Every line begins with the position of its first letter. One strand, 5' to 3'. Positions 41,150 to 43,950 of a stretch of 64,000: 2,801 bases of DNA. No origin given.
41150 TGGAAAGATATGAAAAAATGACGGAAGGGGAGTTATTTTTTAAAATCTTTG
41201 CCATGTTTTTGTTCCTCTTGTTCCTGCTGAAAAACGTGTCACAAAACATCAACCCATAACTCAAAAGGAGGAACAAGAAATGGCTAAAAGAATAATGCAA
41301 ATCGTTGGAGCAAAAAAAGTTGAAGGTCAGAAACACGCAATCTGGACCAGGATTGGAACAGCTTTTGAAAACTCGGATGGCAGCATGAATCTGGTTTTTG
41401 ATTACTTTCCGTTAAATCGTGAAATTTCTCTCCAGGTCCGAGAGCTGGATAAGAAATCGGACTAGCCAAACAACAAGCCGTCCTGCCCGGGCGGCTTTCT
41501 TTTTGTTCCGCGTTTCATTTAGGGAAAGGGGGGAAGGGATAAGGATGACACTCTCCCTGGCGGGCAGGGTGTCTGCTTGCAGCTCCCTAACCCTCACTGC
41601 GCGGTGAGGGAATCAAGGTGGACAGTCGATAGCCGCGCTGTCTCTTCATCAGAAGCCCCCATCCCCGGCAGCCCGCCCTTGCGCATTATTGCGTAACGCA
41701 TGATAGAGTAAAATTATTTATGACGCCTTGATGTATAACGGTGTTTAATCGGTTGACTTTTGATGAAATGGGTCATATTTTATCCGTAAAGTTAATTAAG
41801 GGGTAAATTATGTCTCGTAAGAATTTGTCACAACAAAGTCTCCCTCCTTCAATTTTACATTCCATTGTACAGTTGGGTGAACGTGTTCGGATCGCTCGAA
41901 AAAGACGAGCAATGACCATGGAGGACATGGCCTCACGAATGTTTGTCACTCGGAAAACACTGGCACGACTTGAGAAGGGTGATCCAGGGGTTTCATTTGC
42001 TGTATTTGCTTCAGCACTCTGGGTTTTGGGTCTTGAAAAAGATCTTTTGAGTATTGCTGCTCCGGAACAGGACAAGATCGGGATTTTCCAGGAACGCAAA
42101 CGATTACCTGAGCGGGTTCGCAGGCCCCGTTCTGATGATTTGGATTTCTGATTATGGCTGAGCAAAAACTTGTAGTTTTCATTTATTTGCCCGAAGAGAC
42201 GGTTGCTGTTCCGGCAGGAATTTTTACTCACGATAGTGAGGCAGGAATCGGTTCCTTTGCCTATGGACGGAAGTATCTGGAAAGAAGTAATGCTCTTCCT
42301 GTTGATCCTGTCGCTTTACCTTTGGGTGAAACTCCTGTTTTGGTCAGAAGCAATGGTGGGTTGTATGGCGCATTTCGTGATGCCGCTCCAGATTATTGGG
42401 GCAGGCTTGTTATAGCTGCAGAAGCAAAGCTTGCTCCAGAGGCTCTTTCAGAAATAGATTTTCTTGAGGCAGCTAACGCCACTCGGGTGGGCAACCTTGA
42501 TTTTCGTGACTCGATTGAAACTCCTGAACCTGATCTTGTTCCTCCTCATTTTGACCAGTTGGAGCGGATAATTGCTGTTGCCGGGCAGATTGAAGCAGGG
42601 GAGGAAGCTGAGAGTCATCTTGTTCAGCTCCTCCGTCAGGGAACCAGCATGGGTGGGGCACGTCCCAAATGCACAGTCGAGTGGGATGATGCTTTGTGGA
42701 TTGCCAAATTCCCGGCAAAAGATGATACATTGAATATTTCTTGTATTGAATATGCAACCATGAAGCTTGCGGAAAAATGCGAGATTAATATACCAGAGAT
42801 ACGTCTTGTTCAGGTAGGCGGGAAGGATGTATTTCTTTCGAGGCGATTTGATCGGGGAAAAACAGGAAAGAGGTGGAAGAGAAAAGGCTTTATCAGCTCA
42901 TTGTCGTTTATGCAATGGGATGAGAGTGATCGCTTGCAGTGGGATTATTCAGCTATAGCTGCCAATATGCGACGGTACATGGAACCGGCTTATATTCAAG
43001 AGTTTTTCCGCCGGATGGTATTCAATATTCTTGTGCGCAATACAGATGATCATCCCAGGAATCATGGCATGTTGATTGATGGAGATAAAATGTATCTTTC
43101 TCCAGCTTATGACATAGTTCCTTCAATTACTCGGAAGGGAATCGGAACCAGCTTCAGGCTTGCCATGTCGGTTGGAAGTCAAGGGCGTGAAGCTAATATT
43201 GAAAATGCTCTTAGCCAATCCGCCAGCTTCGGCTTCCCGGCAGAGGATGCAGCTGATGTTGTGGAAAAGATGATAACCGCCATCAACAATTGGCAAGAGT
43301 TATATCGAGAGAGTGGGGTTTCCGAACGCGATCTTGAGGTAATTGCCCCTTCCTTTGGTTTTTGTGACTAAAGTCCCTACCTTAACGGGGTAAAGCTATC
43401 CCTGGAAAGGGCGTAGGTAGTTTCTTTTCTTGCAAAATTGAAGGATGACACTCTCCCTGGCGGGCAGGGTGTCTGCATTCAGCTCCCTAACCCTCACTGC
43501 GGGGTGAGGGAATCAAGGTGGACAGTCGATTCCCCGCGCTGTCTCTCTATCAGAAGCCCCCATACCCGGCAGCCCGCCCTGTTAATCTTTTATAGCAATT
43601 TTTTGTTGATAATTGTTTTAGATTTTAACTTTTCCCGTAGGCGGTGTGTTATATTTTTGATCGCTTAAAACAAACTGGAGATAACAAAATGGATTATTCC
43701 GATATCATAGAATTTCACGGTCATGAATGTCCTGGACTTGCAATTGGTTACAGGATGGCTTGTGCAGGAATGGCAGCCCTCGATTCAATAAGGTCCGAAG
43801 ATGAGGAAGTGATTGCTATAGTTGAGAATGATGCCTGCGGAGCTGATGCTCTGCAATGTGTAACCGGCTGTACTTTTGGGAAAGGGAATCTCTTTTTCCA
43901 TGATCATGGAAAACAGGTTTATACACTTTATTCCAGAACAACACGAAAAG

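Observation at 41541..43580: A ~140-nt hairpin-rich element occurs three times and brackets the hipBA cassette as direct repeats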

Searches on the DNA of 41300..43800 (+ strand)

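Call 7: search_rna_families(source=window, start=41300, end=43800, threshold=evalue, max_evalue=10, show_alignments=3)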
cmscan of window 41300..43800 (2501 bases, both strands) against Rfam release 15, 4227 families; matches with E-value up to 10: 3.
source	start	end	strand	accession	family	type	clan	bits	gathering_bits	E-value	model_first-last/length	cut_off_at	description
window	41384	41503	+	RF01859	Phe_leader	Cis-reg; leader;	-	21.4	55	1.8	1-125/125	no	Phenylalanine leader peptide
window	41779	41877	-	RF03531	n00280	Gene; sRNA;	-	21.2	65.2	4.1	1-101/101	no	Clostridioides difficile sRNA included into helicase gene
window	41765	41821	+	RF00716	mir-3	Gene; miRNA;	CL00084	18.8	54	4.1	1-74/74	no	mir-3 microRNA precursor family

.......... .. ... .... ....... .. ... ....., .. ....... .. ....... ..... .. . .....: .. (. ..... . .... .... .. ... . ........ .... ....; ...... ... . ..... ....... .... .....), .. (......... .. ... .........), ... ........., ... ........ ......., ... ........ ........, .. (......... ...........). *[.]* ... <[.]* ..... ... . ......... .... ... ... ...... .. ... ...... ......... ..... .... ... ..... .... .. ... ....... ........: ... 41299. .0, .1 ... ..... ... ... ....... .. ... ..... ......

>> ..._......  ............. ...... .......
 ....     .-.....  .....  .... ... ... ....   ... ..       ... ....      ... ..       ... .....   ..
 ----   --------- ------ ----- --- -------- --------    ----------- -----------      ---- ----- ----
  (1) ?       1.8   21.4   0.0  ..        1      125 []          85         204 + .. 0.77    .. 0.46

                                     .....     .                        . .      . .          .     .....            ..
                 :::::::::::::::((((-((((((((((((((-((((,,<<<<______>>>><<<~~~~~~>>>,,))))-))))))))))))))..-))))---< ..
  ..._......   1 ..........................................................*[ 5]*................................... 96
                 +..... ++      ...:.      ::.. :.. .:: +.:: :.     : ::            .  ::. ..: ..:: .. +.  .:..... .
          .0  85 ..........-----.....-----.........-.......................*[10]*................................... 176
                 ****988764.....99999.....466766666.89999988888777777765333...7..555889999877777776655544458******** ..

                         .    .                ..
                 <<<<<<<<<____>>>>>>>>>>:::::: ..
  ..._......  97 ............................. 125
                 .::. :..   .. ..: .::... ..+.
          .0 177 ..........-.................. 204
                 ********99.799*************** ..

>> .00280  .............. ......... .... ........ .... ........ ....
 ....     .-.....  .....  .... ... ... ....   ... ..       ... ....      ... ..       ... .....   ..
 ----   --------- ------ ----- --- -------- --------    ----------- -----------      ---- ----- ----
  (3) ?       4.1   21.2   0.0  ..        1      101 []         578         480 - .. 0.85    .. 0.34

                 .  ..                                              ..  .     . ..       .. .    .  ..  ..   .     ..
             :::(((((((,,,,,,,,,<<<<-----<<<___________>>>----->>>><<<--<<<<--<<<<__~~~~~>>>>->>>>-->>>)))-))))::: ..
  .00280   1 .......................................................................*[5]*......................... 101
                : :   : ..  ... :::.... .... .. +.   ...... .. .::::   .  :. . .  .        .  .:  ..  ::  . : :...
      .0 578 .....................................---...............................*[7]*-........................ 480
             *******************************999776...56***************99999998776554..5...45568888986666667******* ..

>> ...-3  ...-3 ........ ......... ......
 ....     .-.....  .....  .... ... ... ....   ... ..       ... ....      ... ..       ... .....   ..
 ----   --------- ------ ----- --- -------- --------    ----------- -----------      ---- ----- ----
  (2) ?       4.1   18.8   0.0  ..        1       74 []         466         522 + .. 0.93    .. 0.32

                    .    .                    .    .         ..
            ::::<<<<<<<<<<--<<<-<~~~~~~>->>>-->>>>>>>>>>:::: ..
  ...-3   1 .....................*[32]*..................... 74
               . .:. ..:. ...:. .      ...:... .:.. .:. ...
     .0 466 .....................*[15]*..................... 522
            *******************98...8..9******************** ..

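Call 15: search_dna_similar(query=window:41541-41680:+, collection=plasmids, mode=distant, max_evalue=0.001, max_rows=40)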
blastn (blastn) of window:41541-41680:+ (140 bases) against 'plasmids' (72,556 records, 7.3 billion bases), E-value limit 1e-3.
No match.

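Call 56: build_rna_model(alignment_id=A3)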
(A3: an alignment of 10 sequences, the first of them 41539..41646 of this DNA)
Model R1 built from alignment A3 (10 sequences, 111 columns); structure: RNAalifold consensus.
model positions 108; base pairs 34; branch points 3; effective number of sequences 0.8; information 0.589 bits per position. Calibrated on 0.2 Mb of random sequence (short: E-values are rough).
structure used (alignment columns):
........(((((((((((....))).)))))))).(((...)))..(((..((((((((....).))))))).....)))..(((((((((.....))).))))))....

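Call 57: search_with_rna_model(model_id=R1, sources=[window, L001, L002, L004, L005, L006, L007, L008, L010, L011, L012, L013, L014, L015, L016, L017, L018, L019], max_evalue=10)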
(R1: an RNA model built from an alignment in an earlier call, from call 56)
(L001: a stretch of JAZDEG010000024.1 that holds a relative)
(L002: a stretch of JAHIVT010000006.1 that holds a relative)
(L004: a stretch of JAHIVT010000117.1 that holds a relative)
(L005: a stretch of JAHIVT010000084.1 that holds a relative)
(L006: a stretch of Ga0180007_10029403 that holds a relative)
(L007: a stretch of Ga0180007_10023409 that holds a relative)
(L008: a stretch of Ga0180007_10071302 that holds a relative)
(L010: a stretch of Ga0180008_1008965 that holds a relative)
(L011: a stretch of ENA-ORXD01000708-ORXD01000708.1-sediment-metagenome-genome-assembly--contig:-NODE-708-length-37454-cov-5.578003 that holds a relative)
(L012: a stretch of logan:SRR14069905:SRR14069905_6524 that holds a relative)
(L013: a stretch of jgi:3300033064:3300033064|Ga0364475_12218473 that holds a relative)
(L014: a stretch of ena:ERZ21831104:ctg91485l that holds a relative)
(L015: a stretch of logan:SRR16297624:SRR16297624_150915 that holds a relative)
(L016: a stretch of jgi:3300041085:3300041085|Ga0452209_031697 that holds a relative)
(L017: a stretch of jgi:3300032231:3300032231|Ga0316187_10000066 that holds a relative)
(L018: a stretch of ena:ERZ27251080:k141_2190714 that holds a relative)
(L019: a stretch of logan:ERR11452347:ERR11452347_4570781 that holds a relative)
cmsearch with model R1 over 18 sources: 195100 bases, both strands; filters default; matches with E-value up to 10: 32.
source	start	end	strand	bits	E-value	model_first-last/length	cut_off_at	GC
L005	7301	7408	+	131.8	4.2e-26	1-108/108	no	0.58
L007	4076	4183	+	131.8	4.2e-26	1-108/108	no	0.58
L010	1760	1867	-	131.8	4.2e-26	1-108/108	no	0.58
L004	3775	3882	+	131.5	4.7e-26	1-108/108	no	0.56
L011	4669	4776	+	131.5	4.9e-26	1-108/108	no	0.57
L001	2513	2620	-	131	6.2e-26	1-108/108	no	0.58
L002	3917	4024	-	129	1.7e-25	1-108/108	no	0.58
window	41539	41646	+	125.5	9e-25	1-108/108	no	0.59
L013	3547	3655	+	118.9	2.3e-23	1-108/108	no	0.58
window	63265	63373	+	117.7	4.3e-23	1-108/108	no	0.59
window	43439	43547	+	116.9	6.1e-23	1-108/108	no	0.61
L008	1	94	-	106.6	9.7e-21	1-94/108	3'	0.57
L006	1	92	-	106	1.3e-20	1-92/108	3'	0.55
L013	1830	1939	+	104.8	2.4e-20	1-108/108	no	0.59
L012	10260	10291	+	30.2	0.00018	1-32/108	3'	0.59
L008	52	162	+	14.9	0.32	1-108/108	no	0.56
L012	2804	2880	+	14.7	0.36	1-108/108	no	0.45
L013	3569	3661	-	13.8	0.57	1-108/108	no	0.57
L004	3798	3886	-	12.2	1.2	1-108/108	no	0.57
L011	4692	4780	-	12.2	1.2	1-108/108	no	0.58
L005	7232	7343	-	11.8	1.5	1-108/108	no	0.54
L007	4007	4118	-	11.8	1.5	1-108/108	no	0.54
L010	1825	1936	+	11.8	1.5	1-108/108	no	0.54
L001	2652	2786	+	10.3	3.2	1-108/108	no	0.52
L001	2549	2568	+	10.1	3.5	53-72/108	no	0.7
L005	7353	7372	-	10.1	3.5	53-72/108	no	0.7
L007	4128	4147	-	10.1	3.5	53-72/108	no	0.7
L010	1796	1815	+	10.1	3.5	53-72/108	no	0.7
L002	3953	3972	+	10.1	3.5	53-72/108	no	0.7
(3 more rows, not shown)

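Call 82: search_with_rna_model(model_id=R1, sources=[L020, L021, L022, L023], max_evalue=10, filters=off)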
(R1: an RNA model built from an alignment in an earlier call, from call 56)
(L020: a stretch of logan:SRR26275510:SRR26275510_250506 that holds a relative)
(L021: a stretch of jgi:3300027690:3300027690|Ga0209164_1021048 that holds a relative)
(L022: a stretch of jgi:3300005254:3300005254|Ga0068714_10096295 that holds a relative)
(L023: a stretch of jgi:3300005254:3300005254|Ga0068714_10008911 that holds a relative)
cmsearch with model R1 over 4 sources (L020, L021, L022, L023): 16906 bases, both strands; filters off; matches with E-value up to 10: 20.
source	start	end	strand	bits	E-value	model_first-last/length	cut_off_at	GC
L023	1012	1119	+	131.5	4.3e-27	1-108/108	no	0.57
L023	1035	1123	-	12.2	0.1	1-108/108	no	0.58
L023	7352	7452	-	8.9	0.54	1-108/108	no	0.44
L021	3170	3265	-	8.2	0.76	1-108/108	no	0.59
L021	1707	1764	-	7.1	1.3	1-108/108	no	0.64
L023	4359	4445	+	7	1.3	1-108/108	no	0.48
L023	1692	1799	+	5.8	2.4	1-108/108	no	0.42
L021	1579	1630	-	5.6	2.8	1-108/108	no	0.63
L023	1302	1328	+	5.1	3.4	9-35/108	no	0.56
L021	1192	1313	+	4.9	3.8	1-108/108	no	0.63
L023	1606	1710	-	4.9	3.8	1-108/108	no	0.34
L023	498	585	-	4.6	4.5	1-108/108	no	0.3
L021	1729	1768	+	4.4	4.9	9-45/108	no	0.7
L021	2751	2871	-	4.3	5.2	1-108/108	no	0.63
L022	1007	1127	-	4.3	5.2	1-108/108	no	0.63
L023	1387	1479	-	4.1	5.6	1-108/108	no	0.33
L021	16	119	+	4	5.9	1-108/108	no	0.61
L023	9106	9136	+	3.4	8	49-79/108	no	0.68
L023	8646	8755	+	3.2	9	1-108/108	no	0.53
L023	8776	8865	+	3.2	9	1-108/108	no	0.52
